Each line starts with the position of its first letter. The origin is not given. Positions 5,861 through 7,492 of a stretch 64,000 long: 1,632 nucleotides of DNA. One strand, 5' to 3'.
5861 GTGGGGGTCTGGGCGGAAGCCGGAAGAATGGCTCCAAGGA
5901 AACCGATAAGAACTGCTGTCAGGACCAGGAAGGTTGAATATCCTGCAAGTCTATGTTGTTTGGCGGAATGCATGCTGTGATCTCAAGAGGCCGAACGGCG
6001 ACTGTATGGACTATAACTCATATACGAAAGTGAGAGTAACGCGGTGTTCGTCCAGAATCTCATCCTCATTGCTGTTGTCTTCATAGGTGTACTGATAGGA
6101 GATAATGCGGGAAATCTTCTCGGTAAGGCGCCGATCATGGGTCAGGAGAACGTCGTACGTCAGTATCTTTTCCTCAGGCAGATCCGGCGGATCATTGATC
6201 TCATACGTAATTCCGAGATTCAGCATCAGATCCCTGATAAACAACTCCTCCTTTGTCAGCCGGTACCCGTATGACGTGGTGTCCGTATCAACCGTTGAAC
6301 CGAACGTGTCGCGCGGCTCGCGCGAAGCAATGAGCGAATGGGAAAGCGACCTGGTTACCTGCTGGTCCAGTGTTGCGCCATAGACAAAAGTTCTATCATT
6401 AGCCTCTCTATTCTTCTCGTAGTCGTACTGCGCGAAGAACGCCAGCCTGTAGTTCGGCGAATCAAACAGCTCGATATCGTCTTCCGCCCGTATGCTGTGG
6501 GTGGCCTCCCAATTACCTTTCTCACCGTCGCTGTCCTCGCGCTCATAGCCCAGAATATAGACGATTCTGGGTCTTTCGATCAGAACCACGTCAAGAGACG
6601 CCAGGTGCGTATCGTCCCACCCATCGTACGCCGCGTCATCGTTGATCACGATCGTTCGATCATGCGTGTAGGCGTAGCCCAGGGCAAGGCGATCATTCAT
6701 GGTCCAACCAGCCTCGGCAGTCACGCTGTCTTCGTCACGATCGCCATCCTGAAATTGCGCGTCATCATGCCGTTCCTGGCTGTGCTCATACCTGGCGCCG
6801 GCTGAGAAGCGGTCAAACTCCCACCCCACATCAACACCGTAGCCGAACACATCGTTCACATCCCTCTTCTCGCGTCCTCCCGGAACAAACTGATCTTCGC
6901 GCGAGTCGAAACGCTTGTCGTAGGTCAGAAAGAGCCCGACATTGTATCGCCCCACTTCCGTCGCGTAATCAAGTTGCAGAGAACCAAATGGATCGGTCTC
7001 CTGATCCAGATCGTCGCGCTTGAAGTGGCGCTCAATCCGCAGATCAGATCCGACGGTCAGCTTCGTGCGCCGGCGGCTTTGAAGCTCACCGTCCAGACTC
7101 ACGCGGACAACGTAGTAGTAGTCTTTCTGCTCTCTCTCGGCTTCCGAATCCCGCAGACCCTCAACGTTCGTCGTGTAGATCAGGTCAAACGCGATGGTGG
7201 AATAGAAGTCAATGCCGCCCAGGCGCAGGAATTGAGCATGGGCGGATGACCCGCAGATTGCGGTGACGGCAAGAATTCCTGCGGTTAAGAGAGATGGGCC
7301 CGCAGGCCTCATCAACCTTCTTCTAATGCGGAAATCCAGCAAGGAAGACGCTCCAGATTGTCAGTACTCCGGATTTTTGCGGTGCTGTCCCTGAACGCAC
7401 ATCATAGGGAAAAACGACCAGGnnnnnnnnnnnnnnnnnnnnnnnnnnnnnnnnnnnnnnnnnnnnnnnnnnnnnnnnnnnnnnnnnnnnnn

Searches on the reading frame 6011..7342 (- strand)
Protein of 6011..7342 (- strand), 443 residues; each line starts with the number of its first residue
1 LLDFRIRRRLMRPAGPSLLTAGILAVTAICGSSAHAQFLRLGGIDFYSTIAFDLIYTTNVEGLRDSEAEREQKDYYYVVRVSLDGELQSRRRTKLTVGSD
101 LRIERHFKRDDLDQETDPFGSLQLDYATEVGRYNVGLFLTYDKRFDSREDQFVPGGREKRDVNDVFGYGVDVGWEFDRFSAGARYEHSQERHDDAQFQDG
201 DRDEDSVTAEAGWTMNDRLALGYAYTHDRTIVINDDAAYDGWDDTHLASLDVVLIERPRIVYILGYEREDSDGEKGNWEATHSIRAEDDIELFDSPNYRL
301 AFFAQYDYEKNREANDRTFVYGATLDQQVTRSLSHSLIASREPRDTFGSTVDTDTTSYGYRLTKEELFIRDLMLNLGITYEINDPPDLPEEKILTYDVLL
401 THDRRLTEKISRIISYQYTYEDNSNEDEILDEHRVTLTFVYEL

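Call 64: search_protein_families(library=pfam, proteins=[window:6011-7342:-], max_evalue=0.01)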
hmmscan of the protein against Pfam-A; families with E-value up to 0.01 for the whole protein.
window:6011-7342:- (443 aa): 1 family
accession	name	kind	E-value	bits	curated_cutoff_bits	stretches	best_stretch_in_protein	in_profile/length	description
PF13505.12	OMP_b-brl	-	1.4e-05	25.8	28.7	1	106-237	32-158/175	Outer membrane protein beta-barrel domain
